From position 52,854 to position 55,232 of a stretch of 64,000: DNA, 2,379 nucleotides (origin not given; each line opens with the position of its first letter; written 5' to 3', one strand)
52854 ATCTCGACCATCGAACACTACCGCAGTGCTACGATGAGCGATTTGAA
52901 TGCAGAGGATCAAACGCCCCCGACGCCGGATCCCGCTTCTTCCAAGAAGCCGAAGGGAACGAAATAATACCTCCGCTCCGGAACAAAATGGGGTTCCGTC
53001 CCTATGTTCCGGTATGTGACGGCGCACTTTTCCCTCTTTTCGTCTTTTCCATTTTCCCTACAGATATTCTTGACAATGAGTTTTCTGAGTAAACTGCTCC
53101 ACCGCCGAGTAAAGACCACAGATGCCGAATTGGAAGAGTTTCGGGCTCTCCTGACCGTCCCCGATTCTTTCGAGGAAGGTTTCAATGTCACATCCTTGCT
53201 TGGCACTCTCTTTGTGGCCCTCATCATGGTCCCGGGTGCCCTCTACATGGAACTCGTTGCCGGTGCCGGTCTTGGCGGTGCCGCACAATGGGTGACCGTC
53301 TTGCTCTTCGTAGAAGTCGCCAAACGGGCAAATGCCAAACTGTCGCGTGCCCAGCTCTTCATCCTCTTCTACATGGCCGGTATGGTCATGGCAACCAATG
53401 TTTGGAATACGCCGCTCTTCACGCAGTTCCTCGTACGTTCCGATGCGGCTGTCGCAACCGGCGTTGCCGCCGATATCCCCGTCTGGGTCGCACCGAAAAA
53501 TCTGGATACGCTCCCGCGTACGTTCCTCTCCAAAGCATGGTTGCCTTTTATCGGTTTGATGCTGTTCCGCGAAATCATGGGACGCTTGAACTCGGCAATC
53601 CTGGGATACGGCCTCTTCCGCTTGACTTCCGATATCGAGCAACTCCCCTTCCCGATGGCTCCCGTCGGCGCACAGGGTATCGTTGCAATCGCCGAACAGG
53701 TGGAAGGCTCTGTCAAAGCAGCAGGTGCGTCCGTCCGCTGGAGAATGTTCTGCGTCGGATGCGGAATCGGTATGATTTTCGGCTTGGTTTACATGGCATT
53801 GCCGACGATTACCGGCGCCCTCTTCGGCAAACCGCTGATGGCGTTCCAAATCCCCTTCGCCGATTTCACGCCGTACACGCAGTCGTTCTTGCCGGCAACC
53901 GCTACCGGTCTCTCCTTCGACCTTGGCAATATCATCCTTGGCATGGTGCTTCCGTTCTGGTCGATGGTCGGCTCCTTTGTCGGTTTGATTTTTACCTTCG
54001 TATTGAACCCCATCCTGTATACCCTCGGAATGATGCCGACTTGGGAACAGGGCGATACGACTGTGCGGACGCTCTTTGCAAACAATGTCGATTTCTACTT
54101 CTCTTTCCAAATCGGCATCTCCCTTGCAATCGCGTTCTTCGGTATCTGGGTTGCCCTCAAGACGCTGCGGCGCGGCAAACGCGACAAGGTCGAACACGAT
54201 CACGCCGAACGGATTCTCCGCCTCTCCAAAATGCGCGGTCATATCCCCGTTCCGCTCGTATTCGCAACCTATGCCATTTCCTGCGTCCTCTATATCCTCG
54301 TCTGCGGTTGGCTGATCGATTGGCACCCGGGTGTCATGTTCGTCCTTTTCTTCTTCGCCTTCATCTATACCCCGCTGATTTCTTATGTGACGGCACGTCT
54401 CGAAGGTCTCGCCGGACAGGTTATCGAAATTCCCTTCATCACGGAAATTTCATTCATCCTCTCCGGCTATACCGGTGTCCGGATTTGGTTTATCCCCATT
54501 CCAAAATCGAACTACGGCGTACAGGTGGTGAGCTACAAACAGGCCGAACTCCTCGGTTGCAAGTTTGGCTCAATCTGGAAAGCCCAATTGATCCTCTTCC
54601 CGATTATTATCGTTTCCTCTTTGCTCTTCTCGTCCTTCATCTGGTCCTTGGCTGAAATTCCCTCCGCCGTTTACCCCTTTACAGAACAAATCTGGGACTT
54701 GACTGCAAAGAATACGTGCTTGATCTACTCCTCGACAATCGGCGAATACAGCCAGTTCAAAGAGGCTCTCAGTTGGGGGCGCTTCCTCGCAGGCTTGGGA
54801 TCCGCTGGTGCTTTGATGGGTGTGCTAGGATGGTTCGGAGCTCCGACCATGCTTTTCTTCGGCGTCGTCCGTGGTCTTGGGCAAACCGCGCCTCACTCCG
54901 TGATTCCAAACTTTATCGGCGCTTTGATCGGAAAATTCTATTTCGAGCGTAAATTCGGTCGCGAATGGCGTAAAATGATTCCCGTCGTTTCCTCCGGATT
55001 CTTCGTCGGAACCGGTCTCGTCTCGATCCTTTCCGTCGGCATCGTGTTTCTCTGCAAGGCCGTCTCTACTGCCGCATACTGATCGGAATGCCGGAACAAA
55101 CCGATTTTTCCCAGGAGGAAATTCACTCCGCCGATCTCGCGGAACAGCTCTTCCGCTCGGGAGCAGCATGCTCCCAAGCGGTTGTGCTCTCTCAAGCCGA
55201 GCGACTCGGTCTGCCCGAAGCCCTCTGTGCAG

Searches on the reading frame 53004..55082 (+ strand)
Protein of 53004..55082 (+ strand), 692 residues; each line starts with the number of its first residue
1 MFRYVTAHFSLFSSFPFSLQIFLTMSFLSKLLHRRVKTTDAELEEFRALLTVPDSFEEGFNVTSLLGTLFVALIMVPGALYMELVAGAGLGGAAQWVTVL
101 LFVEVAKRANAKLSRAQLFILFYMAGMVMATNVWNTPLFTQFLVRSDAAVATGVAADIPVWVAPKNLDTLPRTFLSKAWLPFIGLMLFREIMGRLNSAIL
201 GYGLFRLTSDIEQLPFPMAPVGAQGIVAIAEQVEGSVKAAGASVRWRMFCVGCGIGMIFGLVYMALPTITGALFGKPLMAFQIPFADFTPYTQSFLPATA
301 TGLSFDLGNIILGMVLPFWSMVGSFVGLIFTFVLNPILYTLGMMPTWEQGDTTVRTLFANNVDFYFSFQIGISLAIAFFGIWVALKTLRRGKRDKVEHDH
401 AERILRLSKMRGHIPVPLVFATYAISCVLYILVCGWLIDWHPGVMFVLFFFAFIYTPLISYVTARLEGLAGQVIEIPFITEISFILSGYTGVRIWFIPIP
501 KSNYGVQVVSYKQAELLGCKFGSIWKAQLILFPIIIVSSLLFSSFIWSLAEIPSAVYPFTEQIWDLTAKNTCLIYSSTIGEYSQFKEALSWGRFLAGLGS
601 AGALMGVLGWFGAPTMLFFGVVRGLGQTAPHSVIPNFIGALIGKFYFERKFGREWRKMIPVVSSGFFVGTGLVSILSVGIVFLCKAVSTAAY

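Call 60: search_protein_families(library=pfam, proteins=[window:53004-55082:+])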
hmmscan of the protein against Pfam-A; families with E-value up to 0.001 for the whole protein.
window:53004-55082:+ (692 aa): 1 family
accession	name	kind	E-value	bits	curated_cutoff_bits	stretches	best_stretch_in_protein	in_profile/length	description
PF03169.20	OPT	-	4.8e-08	32.6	25.8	1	210-678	133-620/623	OPT oligopeptide transporter protein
